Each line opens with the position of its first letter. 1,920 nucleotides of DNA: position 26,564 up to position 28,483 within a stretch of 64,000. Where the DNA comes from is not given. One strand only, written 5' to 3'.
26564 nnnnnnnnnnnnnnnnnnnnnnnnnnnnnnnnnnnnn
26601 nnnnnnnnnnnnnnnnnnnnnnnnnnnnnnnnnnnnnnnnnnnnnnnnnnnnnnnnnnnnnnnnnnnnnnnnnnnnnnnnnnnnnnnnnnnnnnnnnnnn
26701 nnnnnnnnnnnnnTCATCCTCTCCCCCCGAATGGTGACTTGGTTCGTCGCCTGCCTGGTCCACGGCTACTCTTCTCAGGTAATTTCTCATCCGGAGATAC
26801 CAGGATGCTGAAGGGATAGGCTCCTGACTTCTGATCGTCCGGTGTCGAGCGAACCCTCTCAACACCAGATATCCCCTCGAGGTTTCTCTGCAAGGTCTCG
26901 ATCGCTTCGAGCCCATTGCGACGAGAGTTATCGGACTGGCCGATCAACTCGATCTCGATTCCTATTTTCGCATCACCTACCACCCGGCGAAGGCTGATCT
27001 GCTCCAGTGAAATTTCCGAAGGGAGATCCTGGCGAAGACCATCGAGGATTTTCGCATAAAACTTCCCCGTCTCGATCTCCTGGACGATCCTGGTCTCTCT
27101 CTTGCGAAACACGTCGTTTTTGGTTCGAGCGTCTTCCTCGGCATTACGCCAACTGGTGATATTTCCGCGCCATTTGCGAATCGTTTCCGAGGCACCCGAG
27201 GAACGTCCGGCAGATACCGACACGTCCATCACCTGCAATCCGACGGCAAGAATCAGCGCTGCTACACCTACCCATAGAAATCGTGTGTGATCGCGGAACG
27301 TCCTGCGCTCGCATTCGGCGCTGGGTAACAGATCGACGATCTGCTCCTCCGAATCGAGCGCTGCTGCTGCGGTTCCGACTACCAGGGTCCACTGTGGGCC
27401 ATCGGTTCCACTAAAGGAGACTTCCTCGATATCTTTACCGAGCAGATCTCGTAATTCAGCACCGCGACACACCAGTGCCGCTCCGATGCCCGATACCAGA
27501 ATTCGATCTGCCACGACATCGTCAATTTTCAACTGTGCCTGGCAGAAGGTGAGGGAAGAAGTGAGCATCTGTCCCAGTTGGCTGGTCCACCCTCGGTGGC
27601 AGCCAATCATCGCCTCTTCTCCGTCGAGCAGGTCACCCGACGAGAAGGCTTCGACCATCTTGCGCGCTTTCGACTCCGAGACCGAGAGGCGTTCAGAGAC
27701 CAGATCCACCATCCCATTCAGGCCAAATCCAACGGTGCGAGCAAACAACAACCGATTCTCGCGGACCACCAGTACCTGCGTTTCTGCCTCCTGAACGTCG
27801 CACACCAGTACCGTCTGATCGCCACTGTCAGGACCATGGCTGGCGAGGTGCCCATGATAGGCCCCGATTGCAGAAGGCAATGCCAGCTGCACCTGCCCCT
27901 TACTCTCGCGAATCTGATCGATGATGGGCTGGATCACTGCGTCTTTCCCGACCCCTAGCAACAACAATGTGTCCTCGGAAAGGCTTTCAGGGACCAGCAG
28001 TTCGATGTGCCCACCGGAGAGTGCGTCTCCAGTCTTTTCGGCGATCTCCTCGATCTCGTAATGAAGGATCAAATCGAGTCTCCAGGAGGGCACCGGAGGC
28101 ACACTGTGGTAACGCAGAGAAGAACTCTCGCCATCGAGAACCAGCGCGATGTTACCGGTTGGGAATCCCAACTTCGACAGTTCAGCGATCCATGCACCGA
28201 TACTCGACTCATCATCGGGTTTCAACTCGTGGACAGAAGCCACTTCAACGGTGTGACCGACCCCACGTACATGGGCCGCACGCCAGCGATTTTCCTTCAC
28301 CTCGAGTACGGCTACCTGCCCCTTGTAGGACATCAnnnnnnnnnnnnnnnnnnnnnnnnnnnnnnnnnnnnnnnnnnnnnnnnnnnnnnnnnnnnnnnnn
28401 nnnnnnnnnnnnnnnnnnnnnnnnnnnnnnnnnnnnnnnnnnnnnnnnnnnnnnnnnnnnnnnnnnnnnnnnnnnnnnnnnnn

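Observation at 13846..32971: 19-kb single-strand operon encoding a T2SS/T4P-like pseudopilus with FHA/sigma-54 regulatory front end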

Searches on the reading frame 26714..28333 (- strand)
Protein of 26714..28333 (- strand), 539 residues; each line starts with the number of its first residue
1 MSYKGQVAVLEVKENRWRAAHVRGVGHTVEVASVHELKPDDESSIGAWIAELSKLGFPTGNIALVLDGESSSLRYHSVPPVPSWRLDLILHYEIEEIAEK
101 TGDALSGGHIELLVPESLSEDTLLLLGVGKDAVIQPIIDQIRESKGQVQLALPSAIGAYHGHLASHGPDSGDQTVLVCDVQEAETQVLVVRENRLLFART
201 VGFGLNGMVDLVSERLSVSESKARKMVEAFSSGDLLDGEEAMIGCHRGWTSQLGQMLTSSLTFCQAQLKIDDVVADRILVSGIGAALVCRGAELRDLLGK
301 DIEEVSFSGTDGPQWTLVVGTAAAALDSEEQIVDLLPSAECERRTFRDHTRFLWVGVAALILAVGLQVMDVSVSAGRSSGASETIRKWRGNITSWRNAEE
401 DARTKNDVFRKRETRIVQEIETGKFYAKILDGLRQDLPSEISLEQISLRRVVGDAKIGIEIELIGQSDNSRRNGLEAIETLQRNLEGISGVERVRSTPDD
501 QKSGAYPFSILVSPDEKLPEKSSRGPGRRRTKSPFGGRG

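Call 4: search_protein_families(library=pfam, proteins=[window:26714-28333:-], max_evalue=0.1)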
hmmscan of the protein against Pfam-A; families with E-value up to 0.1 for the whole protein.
window:26714-28333:- (539 aa): 1 family
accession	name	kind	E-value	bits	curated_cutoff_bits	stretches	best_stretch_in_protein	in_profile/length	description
PF11104.14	PilM_2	-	0.023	14.1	27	1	169-225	176-232/340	Type IV pilus assembly protein PilM;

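Call 10: find_homologous_proteins(query=window:26714-28333:-)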
Query window:26714-28333:- (539 aa): 20 proteins with E <= 0.001 among 8000 candidates.
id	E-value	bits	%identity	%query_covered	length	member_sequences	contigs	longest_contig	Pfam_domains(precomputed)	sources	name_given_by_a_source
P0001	0.0e+0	1115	93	100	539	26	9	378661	-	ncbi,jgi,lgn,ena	jgi:hypothetical protein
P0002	1.6e-291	986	82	100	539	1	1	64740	-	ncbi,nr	ncbi:MAG: hypothetical protein OSB09_00900 [Planctomycetota bacterium]|nr:hypothetical protein [Plan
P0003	1.4e-267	907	90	88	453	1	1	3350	-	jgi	jgi:hypothetical protein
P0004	5.1e-231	786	66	100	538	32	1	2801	-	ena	-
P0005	8.6e-228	775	65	100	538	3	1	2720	-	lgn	-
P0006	8.3e-208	709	61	100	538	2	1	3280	-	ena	-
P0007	7.8e-206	703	59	100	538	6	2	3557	-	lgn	-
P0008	8.6e-206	703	60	100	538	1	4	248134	-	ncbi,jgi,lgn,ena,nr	ncbi:MAG TPA: hypothetical protein EYO84_01670 [Planctomycetes bacterium]|nr:hypothetical protein [P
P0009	5.7e-205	700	59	100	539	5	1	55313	-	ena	-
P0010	1.0e-204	699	59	100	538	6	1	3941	-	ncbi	ncbi:MAG: hypothetical protein AAEJ65_07215 [Planctomycetota bacterium]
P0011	3.8e-202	691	58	100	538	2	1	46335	-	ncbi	-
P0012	5.5e-196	670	58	100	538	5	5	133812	PF11104.15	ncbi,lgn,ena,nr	ncbi:MAG: hypothetical protein VYD70_08960 [Planctomycetota bacterium]|nr:hypothetical protein [Plan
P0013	8.4e-194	663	57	100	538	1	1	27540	PF11104.15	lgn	-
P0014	1.2e-170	587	53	97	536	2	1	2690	PF11104.15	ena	-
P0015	4.2e-162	559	51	99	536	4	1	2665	PF11104.15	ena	-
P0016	2.9e-161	556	48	97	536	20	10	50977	PF11104.15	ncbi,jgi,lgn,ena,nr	ncbi:MAG: pilus assembly protein PilM [Planctomycetia bacterium]|jgi:hypothetical protein|nr:pilus a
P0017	5.0e-161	555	50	97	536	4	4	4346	PF11104.15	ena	-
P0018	5.5e-161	555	51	99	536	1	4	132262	PF11104.15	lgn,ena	-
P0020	2.5e-158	546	50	99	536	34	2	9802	PF11104.15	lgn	-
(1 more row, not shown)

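Call 12: find_related_loci(query=A1, collection=genome_contigs, flank=10000)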
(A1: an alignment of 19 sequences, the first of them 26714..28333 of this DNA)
Query A1 (539 aa) in genome_contigs; peptide patterns used: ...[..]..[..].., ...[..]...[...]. (x = any residue, [..] = any of these).
41 stretches matched a pattern; 20 encode a relative of the query (tblastn E <= 1e-3); 20 distinct loci.
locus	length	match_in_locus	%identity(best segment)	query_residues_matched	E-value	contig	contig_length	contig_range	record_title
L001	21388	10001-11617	94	1-539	0e+0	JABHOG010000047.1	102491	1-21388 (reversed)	MAG: Planctomycetota bacterium isolate SI037S4_bin26 k141_456265, whole genome shotgun sequence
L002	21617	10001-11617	93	1-539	0e+0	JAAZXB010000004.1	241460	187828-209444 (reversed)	MAG: Planctomycetota bacterium isolate bin110s NODE_4_length_241460_cov_16.087322, whole genome shotgun sequence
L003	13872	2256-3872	93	1-539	0e+0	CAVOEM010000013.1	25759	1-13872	MAG: Planctomycetes bacterium UBA1146 isolate CBN3_331.54 genome assembly, contig: Ga0302139_10000212, whole genome shot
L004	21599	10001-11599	64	1-534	0e+0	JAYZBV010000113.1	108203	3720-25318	MAG: Planctomycetota bacterium isolate XB_MAG1214 DB_MAG1214_0113, whole genome shotgun sequence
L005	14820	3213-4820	60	1-537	0e+0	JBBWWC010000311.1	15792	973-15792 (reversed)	MAG: Planctomycetota bacterium isolate OC6_150m_MAG_282 OC6_150m_contig_2939468, whole genome shotgun sequence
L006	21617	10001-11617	60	1-539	0e+0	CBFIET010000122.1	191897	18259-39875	MAG: Planctomycetota bacterium isolate Co_bin_687_orig genome assembly, contig: Co_bin_687_orig_Co_c_000002637366, whole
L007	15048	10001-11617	59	1-539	0e+0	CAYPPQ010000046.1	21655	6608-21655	MAG TPA_asm: uncultured Planctomycetia bacterium isolate binchicken_co147_300 genome assembly, contig: NODE_8091_length_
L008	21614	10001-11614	60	1-539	0e+0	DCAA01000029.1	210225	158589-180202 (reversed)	MAG TPA_asm: Planctomycetes bacterium UBA1146 UBA1146_contig_2859, whole genome shotgun sequence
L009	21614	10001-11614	58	1-539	0e+0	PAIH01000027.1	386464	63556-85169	MAG: Planctomycetota bacterium isolate NAT2 98251, whole genome shotgun sequence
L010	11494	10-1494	52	41-535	1e-167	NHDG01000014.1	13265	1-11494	MAG: Planctomycetia bacterium TMED53 MHASMcontig_1072193, whole genome shotgun sequence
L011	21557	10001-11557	49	1-522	3e-165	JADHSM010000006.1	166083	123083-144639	MAG: Planctomycetota bacterium isolate BS30m-G49 BS307-30m-C45, whole genome shotgun sequence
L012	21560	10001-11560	48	1-523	1e-164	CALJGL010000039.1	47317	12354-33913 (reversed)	MAG: uncultured bacterium isolate S2_Bin_METABAT__259_1 genome assembly, contig: c_000000067283, whole genome shotgun se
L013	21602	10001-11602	49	1-536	1e-160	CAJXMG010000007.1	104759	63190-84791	TPA_asm: uncultured bacterium isolate SRR4030075_bin.46_MetaBAT_v2.12.1_MAG genome assembly, contig: NODE_25_length_1047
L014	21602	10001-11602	50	1-536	1e-158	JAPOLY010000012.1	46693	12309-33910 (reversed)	MAG: bacterium isolate bin129 k141_1986229_length_46693_cov_51.4528, whole genome shotgun sequence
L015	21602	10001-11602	49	1-536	2e-157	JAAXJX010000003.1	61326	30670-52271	MAG: Planctomycetia bacterium isolate SW42618_bin_2 NODE_75_length_61326_cov_17.672618, whole genome shotgun sequence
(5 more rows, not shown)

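Call 14: search_protein_families(library=ncbifam, proteins=[window:26714-28333:-], max_evalue=0.1)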
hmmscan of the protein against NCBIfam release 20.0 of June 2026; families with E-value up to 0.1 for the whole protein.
window:26714-28333:- (539 aa): 2 families
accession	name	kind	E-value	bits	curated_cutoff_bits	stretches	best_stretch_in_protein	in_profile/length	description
NF045709.1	Amuc_1101_fam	equivalog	5.2e-05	22.3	650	1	311-440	335-464/608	Amuc_1101 family PilM-like pilus complex protein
TIGR01175.1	pilM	subfamily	0.00057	19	133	1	166-299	179-307/348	type IV pilus assembly protein PilM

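Call 18: search_solved_structures(query=A1, max_evalue=10)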
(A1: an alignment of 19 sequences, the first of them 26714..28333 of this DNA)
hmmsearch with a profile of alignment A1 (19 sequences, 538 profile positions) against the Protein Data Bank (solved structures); distinct sequences matched with E-value up to 10: 17.
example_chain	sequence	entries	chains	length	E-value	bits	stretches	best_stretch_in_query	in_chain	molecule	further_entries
5eou_A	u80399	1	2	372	0.00022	23.3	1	166-328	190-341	Type 4 fimbrial biogenesis protein PilM,Type 4 fimbrial biogenesis protein PilN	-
5eox_A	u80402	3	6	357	0.00025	23.1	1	166-328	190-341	Type 4 fimbrial biogenesis protein PilM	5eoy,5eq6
3jc8_Ma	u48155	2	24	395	0.00027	23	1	168-304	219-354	Type IV pilus biogenesis protein PilM | PilM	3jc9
6veh_A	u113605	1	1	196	0.011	17.7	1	126-160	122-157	HEAT repeat domain-containing protein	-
9sah_A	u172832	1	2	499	0.016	17.1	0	128-158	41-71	E4-NB2 synthetic fusion protein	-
4xl5_C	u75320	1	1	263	0.035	16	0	128-158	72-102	bGFP-A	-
4x7f_C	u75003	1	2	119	0.086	14.7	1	191-255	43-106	Nano-25 Nanobody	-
8aw4_A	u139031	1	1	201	0.1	14.5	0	128-158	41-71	ALPHAREP bB-E3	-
6gwc_C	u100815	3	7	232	0.14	14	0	127-158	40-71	iE5 ALPHAREP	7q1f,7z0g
4zv6_A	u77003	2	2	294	0.18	13.6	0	128-158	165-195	AlphaRep-7 | alpha-Rep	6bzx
4xvp_D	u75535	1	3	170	0.31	12.9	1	115-159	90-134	BGFP-C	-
9ljj_M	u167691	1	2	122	0.46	12.3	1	191-259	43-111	nanobody B4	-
5g5r_B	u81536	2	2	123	0.72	11.7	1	192-249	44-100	NANOBODY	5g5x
2ych_A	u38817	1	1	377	0.77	11.6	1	171-304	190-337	COMPETENCE PROTEIN PILM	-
2krf_A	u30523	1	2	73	0.88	11.4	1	400-452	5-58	Transcriptional regulatory protein comA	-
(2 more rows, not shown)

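Call 24: search_protein_representatives(alignment_id=A1)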
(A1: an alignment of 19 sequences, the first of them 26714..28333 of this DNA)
Query: 19 sequences, 538 profile positions. Proteins with E-value up to 0.001 (for the whole library): 761; up to 1e-10: 311; up to 1e-30: 92. The best 150 are listed.
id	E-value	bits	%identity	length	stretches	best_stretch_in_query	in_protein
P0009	9.2e-271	915.7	-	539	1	1-538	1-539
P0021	1.3e-133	463.0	-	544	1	3-528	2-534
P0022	5.7e-128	444.4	-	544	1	11-531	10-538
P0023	4.4e-111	388.7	-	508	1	39-528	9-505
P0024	5.1e-109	381.9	-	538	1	7-530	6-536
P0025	6.0e-106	371.7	-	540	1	6-528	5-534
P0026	5.6e-104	365.2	-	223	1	317-535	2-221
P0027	5.2e-95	335.6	-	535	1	10-522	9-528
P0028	4.9e-65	236.7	-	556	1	39-517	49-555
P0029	6.7e-65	236.2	-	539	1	9-514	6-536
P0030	2.1e-62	228.0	-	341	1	198-531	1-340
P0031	3.1e-54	201.0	-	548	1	6-515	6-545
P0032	6.9e-54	199.9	-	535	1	38-514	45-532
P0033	1.7e-53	198.6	-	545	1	28-507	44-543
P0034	1.1e-52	195.9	-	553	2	11-305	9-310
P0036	1.4e-51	192.3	-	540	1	37-509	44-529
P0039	9.6e-51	189.5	-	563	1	40-514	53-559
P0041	9.5e-49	182.9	-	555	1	38-512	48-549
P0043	4.7e-47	177.4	-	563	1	20-511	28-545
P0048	4.2e-45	170.9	-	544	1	11-514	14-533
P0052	7.9e-45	170.0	-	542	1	28-516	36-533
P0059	3.2e-41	158.1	-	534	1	13-500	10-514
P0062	2.0e-39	152.2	-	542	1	20-509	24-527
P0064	3.8e-38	147.9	-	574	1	47-488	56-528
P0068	1.5e-37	146.0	-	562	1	40-509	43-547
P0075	3.8e-36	141.3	-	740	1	27-367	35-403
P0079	1.3e-35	139.6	-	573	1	14-435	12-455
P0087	1.4e-33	132.9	-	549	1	40-514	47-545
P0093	4.3e-33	131.3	-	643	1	14-383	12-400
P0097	2.3e-32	128.9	-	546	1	43-512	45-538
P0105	1.9e-31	125.8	-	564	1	5-517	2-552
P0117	5.7e-30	120.9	-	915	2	16-228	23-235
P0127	1.9e-28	116.0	-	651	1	52-382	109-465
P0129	6.2e-28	114.2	-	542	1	38-513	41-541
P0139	9.2e-27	110.4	-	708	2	7-224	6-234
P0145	2.1e-25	105.9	-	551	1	47-510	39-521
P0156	2.4e-24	102.4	-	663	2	33-225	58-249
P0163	5.3e-24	101.2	-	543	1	11-367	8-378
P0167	1.3e-23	99.9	-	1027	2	20-227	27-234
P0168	1.4e-23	99.9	-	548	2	11-306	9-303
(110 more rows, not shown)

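Call 25: find_encoding_contigs(protein=P0028, flank=10000, max_places=3)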
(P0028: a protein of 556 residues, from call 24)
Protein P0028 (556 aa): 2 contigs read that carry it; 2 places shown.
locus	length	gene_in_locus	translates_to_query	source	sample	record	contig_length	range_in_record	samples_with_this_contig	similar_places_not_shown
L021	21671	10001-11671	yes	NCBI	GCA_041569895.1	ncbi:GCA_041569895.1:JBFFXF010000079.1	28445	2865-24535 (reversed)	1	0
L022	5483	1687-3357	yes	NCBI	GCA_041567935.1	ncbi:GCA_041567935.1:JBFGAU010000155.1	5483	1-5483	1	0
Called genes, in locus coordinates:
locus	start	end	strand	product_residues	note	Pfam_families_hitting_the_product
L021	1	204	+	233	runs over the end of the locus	PF10028:DUF2270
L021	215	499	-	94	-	-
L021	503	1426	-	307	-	PF00494:SQS_PSY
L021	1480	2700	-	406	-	-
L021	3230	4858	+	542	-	PF02113:Peptidase_S13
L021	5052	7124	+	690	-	PF16697:Yop-YscD_cpl, PF00498:FHA, PF01590:GAF, PF13185:GAF_2, PF00158:Sigma54_activat, PF14532:Sigma54_activ_2, PF25601:AAA_lid_14, PF02954:HTH_8, +2 more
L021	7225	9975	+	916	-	PF00498:FHA, PF16697:Yop-YscD_cpl, PF00498:FHA, PF16697:Yop-YscD_cpl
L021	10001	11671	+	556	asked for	PF11104:PilM_2, PF06723:MreB_Mbl (faint), PF14450:FtsA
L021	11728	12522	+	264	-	-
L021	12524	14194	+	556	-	-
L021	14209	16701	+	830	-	PF00515:TPR_1 (faint), PF07719:TPR_2 (faint), PF13181:TPR_8 (faint), PF13428:TPR_14 (faint), PF13432:TPR_16 (weak), PF23914:TPR_CcmH_CycH (weak), PF13432:TPR_16, PF13414:TPR_11 (weak), +5 more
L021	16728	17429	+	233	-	PF07963:N_methyl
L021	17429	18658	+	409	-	PF07963:N_methyl (weak)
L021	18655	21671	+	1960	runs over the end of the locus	?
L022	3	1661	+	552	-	?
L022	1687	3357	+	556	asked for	PF11104:PilM_2, PF06723:MreB_Mbl (faint), PF14450:FtsA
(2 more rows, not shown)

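Call 26: list_cluster_members(proteins=[P0021, P0024, P0028, P0031, P0039, P0048, P0062, P0087, P0105, P0129])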
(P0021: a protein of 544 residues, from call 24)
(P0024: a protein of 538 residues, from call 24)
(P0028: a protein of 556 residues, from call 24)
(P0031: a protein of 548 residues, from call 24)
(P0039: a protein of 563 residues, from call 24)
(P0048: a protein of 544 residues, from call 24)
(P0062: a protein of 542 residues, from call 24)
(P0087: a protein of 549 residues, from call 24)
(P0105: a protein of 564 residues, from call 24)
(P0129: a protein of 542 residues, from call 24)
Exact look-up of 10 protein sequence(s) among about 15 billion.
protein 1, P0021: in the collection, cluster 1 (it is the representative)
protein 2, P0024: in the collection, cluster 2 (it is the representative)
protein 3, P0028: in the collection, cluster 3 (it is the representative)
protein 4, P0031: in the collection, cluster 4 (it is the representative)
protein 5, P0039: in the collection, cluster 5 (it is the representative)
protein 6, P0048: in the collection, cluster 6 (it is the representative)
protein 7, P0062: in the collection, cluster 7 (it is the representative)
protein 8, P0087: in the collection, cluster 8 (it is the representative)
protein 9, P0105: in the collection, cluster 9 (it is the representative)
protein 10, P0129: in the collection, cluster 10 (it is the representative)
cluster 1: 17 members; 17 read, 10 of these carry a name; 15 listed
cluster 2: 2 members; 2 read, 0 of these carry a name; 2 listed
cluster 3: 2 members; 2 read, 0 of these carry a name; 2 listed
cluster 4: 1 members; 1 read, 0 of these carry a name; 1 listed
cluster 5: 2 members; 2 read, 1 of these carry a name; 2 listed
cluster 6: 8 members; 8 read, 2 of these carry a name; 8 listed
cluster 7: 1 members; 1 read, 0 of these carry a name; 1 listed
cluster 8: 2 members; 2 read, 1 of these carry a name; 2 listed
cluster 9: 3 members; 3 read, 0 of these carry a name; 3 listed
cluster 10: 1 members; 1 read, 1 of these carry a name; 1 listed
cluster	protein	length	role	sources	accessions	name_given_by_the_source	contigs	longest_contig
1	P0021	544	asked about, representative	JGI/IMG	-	Tfp pilus assembly PilM family ATPase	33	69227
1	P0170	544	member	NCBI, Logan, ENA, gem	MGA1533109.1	MAG: pilus assembly protein PilM [Planctomycetota bacterium]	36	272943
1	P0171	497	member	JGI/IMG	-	Tfp pilus assembly PilM family ATPase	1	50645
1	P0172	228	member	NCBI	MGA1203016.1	MAG: hypothetical protein ACO4BJ_08535, partial [Planctomycetota bacterium]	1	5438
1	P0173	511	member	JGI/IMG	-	Tfp pilus assembly PilM family ATPase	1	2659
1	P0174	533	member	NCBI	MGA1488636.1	MAG: pilus assembly protein PilM, partial [Planctomycetota bacterium]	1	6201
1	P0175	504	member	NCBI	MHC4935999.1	MAG: pilus assembly protein PilM, partial [Planctomycetota bacterium]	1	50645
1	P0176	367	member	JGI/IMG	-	hypothetical protein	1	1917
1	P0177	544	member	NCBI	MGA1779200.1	MAG: pilus assembly protein PilM [Planctomycetota bacterium]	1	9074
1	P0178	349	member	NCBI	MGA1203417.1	MAG: pilus assembly protein PilM, partial [Planctomycetota bacterium]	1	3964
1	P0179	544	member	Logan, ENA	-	-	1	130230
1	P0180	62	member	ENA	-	-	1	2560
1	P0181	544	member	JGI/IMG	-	-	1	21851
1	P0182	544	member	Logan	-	-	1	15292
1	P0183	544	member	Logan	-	-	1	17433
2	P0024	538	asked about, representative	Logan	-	-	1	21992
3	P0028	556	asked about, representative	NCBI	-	-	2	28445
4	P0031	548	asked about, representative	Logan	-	-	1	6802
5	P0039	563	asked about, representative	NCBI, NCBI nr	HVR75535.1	MAG TPA: pilus assembly protein PilM [Planctomycetota bacterium] | pilus assembly protein PilM [Planctomycetota bacterium]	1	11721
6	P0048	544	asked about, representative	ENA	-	-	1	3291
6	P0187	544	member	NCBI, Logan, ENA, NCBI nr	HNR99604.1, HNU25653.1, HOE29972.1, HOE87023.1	MAG TPA: pilus assembly protein PilM [Planctomycetota bacterium] | pilus assembly protein PilM [Planctomycetota bacterium]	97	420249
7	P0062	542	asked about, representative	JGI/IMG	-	-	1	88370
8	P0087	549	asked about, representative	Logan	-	-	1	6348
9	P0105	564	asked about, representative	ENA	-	-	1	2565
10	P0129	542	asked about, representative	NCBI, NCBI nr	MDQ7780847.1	MAG: pilus assembly protein PilM [Planctomycetota bacterium] | pilus assembly protein PilM [Planctomycetota bacterium]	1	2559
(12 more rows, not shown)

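Call 27: find_encoding_contigs(protein=P0187, flank=10000, max_places=2)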
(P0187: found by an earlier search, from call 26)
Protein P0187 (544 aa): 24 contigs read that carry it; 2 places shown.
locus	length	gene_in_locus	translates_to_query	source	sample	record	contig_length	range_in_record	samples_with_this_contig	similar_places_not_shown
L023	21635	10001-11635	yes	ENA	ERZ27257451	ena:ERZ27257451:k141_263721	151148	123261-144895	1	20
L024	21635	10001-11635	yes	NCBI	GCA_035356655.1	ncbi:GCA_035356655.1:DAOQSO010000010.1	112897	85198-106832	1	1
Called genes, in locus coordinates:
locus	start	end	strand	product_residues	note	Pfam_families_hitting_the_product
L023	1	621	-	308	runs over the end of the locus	PF00494:SQS_PSY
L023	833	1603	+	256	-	PF02405:MlaE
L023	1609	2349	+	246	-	PF00005:ABC_tran, PF13304:AAA_21 (faint)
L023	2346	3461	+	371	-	PF02470:MlaD, PF28544:Helical_needle (faint)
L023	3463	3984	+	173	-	-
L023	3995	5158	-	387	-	-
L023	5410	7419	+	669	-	PF16697:Yop-YscD_cpl, PF00498:FHA, PF01590:GAF, PF13185:GAF_2, PF00158:Sigma54_activat, PF14532:Sigma54_activ_2, PF25601:AAA_lid_14, PF02954:HTH_8, +2 more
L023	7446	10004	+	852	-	-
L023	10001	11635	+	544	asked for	PF14450:FtsA (faint), PF11104:PilM_2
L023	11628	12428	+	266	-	-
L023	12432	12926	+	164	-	-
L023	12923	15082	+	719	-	-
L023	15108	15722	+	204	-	-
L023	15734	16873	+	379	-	-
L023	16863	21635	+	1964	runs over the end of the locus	-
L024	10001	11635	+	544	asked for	PF14450:FtsA (faint), PF11104:PilM_2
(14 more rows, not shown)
